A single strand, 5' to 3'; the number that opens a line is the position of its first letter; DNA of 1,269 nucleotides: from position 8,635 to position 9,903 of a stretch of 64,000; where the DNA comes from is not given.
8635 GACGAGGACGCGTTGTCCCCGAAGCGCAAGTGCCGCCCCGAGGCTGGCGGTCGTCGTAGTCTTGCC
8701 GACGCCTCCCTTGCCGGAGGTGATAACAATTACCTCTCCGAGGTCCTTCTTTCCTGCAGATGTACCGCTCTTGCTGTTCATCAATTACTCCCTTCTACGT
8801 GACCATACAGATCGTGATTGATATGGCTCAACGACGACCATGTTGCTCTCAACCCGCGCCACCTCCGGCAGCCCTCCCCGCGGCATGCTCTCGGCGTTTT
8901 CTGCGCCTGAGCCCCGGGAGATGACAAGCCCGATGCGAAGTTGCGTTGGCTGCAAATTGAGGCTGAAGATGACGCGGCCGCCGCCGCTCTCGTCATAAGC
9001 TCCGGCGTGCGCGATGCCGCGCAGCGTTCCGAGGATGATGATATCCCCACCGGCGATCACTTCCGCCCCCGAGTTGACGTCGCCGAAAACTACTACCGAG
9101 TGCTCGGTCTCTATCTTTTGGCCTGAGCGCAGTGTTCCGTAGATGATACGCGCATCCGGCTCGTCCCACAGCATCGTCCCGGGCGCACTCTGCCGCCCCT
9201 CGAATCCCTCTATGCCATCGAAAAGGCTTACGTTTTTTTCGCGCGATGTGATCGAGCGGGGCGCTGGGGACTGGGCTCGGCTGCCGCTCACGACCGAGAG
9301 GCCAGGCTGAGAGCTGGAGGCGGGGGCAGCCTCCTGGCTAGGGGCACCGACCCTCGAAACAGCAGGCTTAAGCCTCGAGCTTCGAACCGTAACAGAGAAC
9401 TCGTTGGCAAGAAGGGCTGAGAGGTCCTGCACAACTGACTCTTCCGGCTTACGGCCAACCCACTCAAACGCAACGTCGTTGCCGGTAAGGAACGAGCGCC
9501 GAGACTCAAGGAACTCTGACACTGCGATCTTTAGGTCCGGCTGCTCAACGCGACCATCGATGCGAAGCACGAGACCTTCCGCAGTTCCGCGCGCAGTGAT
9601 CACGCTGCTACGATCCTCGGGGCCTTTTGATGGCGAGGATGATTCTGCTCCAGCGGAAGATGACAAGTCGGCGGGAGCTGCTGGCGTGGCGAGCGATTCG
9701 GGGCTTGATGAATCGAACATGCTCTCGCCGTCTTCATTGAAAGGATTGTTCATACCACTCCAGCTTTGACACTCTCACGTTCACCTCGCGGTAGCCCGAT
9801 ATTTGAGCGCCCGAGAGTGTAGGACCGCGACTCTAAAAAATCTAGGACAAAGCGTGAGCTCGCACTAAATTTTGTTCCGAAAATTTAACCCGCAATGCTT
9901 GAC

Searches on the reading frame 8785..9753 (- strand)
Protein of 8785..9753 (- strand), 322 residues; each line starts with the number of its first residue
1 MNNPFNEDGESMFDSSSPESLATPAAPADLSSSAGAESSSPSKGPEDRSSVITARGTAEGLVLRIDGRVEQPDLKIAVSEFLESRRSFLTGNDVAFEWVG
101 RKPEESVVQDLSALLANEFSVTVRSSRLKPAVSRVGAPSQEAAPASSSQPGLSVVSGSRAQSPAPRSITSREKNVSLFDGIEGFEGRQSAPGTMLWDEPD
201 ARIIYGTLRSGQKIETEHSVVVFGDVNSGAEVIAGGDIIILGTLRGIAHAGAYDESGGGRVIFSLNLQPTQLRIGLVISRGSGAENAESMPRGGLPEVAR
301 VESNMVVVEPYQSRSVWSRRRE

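Call 37: find_encoding_contigs(protein=window:8785-9753:-, flank=10000, max_places=1)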
Protein window:8785-9753:- (322 aa): 22 contigs read that carry it; 1 place shown.
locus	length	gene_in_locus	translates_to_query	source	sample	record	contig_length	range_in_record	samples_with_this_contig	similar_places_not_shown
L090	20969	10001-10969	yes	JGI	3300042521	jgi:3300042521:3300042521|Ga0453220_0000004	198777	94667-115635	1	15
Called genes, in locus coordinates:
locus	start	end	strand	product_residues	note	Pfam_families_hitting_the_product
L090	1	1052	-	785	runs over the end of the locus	PF00176:SNF2-rel_dom (weak), PF00270:DEAD, PF04851:ResIII, PF18766:SWI2_SNF2, PF00271:Helicase_C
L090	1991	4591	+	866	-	-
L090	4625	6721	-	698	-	PF23161:HTH_RNase_II (faint), PF00773:RNB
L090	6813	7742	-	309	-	PF00215:OMPdecase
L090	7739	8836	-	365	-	PF10023:Aminopep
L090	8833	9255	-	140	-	PF04608:PgpA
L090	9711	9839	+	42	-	-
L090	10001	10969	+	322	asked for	PF03775:MinC_C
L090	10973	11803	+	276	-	PF00142:Fer4_NifH (weak), PF01656:CbiA, PF02374:ArsA_ATPase, PF06564:CBP_BcsQ, PF09140:MipZ, PF10609:ParA, PF13614:AAA_31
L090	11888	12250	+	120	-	PF03776:MinE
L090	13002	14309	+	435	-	PF07719:TPR_2 (faint), PF13174:TPR_6 (faint), PF13428:TPR_14 (faint), PF13432:TPR_16 (faint), PF14559:TPR_19 (faint)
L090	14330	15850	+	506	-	PF01676:Metalloenzyme, PF06415:iPGM_N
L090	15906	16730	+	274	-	PF00156:Pribosyltran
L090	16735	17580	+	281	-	PF03819:MazG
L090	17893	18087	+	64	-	PF02599:CsrA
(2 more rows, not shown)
